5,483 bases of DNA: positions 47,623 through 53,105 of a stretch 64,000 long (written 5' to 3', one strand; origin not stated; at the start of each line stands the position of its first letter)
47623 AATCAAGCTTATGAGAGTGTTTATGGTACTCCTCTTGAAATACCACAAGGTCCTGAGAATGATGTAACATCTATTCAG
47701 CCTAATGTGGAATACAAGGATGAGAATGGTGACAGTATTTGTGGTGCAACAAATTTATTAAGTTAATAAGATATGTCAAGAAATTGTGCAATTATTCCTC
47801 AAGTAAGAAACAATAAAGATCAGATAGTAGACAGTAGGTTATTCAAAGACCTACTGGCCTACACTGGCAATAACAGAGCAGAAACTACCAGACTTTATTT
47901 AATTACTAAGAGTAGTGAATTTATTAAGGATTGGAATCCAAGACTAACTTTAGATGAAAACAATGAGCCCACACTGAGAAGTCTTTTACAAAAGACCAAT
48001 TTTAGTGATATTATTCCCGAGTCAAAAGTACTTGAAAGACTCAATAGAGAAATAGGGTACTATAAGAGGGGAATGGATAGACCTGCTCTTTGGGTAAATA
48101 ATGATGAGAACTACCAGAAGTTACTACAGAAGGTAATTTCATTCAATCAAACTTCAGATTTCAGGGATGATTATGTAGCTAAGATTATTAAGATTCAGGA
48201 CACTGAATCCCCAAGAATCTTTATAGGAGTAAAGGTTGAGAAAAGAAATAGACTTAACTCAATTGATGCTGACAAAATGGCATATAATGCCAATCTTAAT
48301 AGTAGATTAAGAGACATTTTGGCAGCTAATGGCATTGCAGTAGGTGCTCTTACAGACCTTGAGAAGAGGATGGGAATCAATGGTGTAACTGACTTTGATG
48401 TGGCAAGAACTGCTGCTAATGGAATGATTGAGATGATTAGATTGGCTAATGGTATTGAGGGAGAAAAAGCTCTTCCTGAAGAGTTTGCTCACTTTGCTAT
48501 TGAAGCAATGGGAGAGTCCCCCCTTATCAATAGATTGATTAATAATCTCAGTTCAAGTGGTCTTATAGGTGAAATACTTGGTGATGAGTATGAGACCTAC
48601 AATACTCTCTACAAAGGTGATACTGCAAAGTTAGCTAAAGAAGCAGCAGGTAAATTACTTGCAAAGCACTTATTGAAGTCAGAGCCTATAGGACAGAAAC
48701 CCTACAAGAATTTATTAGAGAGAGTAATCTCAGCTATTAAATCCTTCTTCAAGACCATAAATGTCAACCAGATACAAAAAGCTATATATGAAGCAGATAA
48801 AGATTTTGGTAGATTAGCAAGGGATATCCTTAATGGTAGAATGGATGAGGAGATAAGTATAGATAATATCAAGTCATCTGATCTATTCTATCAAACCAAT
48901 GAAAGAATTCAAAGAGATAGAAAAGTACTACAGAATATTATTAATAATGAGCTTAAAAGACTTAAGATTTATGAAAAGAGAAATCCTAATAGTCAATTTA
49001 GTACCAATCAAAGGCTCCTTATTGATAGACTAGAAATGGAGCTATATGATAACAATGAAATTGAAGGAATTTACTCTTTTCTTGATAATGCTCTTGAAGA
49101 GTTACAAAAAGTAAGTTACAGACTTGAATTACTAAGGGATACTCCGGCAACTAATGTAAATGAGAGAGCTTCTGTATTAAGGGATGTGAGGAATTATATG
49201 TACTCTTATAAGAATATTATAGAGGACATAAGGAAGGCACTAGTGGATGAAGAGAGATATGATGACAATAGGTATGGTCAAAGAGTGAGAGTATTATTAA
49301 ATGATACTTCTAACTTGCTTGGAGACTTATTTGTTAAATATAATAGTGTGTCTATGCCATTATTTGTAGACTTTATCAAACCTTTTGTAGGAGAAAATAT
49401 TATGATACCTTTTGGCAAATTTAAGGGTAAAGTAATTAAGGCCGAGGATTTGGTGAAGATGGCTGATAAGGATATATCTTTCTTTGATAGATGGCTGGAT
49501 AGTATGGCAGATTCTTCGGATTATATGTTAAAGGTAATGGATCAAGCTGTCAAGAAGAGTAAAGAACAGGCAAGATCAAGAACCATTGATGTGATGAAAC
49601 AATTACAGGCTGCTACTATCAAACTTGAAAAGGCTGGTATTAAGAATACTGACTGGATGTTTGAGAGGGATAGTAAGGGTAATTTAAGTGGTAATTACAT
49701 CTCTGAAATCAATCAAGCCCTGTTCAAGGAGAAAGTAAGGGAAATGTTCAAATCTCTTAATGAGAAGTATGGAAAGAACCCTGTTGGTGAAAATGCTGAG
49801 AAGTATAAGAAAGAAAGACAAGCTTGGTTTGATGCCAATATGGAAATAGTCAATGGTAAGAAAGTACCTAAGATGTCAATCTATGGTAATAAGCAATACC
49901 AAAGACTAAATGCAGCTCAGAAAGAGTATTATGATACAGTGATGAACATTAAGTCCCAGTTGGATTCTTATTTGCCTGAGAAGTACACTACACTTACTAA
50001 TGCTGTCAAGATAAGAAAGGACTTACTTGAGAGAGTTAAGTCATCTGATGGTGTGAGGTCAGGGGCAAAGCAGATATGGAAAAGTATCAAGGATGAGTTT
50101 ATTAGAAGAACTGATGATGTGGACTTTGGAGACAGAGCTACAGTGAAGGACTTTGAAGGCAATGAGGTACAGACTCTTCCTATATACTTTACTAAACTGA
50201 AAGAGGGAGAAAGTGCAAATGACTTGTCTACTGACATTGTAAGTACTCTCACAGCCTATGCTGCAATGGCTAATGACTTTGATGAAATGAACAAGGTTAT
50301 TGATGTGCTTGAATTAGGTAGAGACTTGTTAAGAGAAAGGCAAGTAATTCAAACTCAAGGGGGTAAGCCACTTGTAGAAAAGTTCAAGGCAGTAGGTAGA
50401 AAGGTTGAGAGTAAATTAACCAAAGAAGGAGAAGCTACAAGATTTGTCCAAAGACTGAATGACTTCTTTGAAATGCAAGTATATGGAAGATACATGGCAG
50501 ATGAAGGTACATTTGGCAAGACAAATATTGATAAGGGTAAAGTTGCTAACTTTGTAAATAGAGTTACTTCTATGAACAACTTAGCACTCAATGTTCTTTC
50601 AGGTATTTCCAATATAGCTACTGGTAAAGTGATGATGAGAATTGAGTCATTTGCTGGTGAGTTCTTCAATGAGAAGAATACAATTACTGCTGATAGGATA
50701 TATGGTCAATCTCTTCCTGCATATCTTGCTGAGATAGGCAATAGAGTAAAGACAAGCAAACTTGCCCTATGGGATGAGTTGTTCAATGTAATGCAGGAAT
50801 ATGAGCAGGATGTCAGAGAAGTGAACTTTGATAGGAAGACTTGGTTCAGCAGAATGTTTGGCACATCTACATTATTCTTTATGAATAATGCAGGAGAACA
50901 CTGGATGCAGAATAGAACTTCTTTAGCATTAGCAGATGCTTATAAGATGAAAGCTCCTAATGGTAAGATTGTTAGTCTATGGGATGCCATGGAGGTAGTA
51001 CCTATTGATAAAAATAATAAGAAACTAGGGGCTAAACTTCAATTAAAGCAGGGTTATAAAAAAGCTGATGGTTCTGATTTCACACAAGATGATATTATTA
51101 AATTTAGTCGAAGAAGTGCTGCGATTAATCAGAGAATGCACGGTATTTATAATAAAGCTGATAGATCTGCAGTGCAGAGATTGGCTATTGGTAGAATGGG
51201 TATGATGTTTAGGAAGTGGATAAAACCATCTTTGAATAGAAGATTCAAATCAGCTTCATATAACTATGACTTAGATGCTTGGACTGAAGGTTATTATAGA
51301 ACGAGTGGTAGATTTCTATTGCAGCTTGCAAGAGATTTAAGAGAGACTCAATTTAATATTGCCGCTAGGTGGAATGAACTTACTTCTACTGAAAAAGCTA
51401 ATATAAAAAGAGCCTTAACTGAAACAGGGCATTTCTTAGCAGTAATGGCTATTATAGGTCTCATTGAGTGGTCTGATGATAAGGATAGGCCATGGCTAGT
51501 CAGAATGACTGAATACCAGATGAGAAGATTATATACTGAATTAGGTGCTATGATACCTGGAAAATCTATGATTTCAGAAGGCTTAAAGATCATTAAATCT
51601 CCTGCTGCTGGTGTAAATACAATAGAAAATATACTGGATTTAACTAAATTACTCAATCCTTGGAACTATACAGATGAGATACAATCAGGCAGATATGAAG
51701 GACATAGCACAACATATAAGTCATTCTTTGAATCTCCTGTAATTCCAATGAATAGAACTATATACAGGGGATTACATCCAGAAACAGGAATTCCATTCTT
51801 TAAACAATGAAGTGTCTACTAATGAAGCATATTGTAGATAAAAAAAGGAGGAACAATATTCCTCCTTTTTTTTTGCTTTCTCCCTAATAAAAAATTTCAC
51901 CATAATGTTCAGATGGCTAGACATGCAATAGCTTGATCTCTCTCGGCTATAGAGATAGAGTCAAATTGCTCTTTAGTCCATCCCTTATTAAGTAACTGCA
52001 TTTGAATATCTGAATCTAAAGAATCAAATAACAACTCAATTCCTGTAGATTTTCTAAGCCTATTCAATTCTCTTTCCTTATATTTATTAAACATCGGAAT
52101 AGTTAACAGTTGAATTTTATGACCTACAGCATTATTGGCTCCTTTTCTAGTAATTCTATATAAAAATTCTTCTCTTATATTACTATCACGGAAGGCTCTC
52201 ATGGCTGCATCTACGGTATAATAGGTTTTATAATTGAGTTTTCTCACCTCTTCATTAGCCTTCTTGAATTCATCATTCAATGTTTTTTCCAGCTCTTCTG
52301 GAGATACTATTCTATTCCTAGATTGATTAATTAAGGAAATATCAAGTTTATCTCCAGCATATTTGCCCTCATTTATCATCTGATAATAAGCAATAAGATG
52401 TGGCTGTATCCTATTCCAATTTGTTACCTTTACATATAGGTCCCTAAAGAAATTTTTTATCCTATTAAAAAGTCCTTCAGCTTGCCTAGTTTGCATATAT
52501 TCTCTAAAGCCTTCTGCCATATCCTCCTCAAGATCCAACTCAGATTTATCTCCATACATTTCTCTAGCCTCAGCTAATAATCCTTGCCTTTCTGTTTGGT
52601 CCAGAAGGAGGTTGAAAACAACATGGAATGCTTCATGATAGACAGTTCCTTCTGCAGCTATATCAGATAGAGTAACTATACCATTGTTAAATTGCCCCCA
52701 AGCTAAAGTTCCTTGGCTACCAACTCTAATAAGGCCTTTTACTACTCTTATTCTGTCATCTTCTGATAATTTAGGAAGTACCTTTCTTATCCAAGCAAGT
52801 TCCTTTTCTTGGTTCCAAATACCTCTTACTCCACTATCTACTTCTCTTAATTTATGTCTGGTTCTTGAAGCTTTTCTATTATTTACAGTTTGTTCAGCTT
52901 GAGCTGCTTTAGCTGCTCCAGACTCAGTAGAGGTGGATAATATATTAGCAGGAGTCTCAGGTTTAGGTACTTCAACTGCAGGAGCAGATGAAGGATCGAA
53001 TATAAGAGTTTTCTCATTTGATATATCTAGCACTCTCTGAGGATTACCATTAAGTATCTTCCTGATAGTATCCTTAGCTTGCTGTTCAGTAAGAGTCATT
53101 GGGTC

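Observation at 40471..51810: Giant RNAP-like protein with a DFDxD catalytic motif plus a second giant protein: crAss-like virion RNA polymerase cassette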

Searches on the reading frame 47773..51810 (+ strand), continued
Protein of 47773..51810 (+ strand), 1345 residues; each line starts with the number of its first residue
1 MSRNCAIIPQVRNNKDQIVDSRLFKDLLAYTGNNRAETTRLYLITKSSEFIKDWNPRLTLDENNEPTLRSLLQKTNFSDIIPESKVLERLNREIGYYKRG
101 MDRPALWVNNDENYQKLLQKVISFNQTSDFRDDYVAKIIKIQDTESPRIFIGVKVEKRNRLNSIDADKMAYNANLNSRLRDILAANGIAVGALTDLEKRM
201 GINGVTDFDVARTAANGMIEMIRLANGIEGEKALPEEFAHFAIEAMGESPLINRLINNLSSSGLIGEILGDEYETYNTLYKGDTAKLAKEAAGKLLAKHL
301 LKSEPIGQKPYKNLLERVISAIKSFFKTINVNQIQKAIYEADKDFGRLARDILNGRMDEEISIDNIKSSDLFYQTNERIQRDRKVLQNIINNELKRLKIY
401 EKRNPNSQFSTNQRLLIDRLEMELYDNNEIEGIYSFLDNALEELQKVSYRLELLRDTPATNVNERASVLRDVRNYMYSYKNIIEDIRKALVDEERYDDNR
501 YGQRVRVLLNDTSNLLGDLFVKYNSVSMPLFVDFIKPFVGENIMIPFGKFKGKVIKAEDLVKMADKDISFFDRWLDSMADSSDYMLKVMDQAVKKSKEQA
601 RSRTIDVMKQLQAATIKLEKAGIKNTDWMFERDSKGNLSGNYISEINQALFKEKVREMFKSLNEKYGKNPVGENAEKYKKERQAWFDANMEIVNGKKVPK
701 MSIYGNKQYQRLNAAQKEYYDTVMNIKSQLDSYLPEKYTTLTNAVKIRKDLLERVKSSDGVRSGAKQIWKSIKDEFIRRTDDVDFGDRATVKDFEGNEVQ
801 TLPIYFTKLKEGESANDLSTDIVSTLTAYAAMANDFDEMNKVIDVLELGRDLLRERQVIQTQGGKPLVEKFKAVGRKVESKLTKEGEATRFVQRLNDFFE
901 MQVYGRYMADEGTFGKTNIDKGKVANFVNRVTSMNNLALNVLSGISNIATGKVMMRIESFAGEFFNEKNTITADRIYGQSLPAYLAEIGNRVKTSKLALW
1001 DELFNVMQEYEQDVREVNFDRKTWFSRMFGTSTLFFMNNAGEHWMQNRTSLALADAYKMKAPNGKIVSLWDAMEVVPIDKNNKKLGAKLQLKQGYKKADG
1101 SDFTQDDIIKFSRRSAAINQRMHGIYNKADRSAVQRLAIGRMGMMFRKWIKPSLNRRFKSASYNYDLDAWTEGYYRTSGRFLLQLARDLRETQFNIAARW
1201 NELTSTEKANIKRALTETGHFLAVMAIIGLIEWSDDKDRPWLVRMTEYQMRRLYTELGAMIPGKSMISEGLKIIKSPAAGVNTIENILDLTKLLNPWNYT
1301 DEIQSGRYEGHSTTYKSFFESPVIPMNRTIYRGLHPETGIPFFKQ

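Call 98: get_annotated_region(hit=H65, flank=300)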
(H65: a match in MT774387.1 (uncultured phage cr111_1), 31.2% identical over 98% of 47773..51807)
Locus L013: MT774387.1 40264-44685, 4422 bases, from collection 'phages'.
description: Uncultured phage cr111_1, complete genome.
organism: uncultured phage cr111_1 (NCBI taxid 2772071)
taxonomy: Viruses; Duplodnaviria; Heunggongvirae; Uroviricota; Caudoviricetes; Crassvirales; Steigviridae; Asinivirinae; Lahndsivirus; Lahndsivirus rarus
host: -; source: human feces; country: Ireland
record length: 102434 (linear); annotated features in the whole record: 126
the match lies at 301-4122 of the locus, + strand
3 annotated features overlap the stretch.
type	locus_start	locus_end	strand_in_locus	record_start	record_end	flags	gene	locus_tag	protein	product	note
CDS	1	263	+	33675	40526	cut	-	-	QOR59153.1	putative RNA polymerase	gp_23262; putative RNA polymerase [phiCrAss001]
CDS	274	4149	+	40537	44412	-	-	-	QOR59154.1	putative RNA-polymerase subunit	gp_23263; putative RNA-polymerase subunit [phiCrAss001]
CDS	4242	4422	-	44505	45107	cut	-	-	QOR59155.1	hypothetical protein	gp_23264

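Call 99: get_annotated_region(hit=H67, flank=600)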
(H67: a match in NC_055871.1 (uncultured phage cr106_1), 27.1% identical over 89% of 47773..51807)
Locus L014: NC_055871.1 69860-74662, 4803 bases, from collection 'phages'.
description: CrAssphage cr106_1, complete genome.
organism: uncultured phage cr106_1 (NCBI taxid 2772062)
taxonomy: Viruses; Duplodnaviria; Heunggongvirae; Uroviricota; Caudoviricetes; Crassvirales; Steigviridae; Asinivirinae; Mahstovirus; Mahstovirus faecalis
host: -; source: human feces; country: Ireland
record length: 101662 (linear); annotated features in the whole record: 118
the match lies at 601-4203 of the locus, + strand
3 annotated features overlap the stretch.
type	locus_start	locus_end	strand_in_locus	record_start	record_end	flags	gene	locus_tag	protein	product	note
CDS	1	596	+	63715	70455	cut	-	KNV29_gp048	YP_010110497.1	hypothetical protein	gp_13304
CDS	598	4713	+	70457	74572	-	-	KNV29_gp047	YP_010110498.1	putative RNA-polymerase subunit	gp_13305; putative RNA-polymerase subunit [phiCrAss001]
CDS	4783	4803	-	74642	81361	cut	-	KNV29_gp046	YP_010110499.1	hypothetical protein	gp_13306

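Call 100: get_annotated_region(hit=H66, flank=600)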
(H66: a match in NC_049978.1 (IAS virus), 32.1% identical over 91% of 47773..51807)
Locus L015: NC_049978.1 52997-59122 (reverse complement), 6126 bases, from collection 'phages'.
description: IAS virus, complete genome.
organism: IAS virus (NCBI taxid 1450749)
taxonomy: Viruses; Duplodnaviria; Heunggongvirae; Uroviricota; Caudoviricetes; Crassvirales; Steigviridae; Asinivirinae; Paundivirus; Paundivirus hollandii
host: Homo sapiens; source: stool samples; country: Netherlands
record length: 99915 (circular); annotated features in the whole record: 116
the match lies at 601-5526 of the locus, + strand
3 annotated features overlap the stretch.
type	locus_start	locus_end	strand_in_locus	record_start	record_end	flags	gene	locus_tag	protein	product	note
CDS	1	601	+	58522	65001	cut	-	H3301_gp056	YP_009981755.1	RNA polymerase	-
CDS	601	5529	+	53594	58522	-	-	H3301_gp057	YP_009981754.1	RNA-polymerase subunit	-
CDS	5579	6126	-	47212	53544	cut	-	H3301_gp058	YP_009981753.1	RNA-polymerase subunit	-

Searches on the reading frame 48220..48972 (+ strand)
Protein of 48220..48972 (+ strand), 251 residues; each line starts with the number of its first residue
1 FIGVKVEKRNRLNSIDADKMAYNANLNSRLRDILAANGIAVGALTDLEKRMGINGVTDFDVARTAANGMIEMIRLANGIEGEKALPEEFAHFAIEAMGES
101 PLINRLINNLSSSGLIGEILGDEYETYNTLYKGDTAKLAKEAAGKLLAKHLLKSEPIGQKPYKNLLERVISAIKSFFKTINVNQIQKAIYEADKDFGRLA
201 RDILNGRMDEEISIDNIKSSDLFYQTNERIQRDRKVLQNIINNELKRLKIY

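Call 81: search_protein_families(library=pfam, proteins=[window:48220-48972:+], max_evalue=10)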
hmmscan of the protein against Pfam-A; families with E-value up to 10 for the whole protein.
window:48220-48972:+ (251 aa): 1 family
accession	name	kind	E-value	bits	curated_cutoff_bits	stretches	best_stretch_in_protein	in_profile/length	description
PF08236.17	SRI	-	0.15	12.8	23.5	1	128-180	19-72/78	SRI (Set2 Rpb1 interacting) domain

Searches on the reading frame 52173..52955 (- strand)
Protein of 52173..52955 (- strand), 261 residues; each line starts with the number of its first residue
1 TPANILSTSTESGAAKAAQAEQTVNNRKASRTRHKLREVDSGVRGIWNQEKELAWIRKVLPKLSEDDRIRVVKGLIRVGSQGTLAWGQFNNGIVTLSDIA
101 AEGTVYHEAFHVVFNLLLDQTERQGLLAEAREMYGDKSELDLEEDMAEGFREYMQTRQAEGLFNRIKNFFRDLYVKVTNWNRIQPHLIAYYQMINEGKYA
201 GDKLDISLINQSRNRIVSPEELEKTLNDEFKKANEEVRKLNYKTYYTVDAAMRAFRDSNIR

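Call 81: search_protein_families(library=pfam, proteins=[window:52173-52955:-], max_evalue=10)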
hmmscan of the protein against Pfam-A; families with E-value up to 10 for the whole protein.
window:52173-52955:- (261 aa): 1 family
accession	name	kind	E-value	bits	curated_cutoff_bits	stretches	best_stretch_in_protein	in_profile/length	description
PF11918.13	Peptidase_S41_N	-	0.14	12.7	26.6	1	183-236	25-78/129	N-terminal domain of Peptidase_S41 in eukaryotic IRBP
